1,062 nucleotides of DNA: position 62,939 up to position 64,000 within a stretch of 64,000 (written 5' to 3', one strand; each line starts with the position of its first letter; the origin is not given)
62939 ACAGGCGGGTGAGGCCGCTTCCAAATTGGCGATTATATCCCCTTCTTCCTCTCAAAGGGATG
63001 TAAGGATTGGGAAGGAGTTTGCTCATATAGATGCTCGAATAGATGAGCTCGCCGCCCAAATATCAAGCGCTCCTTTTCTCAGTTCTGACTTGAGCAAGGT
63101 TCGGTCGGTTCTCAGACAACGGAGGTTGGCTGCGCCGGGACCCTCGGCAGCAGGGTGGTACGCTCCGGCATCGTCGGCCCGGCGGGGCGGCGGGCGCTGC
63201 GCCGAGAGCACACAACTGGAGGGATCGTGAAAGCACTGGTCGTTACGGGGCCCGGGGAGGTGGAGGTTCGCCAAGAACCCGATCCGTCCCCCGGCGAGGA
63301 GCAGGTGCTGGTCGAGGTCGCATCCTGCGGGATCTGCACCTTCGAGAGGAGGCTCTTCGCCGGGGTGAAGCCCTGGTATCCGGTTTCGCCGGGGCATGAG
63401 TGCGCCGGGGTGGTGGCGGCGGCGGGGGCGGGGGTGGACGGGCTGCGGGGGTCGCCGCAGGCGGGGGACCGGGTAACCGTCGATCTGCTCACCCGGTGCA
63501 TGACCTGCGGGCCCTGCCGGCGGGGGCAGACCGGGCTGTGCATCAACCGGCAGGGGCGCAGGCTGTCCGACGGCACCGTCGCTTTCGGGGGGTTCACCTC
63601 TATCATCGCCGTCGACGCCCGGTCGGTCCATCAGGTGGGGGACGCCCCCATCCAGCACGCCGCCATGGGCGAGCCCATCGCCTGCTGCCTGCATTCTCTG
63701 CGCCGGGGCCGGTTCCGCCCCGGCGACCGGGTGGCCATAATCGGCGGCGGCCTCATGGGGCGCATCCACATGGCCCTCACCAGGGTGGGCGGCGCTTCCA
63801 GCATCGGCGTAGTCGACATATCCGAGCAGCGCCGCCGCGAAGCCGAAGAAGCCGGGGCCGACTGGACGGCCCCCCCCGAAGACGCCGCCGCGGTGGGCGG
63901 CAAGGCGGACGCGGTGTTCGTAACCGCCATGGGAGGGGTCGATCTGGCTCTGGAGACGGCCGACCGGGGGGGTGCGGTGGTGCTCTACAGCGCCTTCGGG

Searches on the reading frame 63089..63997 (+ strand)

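Call 76: search_protein_families(library=pfam, proteins=[window:63089-63997:+], max_evalue=0.0001)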
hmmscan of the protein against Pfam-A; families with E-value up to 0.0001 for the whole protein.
window:63089-63997:+ (303 aa): 2 families
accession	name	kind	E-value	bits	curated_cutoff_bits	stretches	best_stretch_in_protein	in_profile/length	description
PF08240.17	ADH_N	-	2.9e-18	66.5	23.5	1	69-183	1-102/104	Alcohol dehydrogenase GroES-like domain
PF00107.32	ADH_zinc_N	-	5.6e-06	26.8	31.8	1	224-301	3-89/129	Zinc-binding dehydrogenase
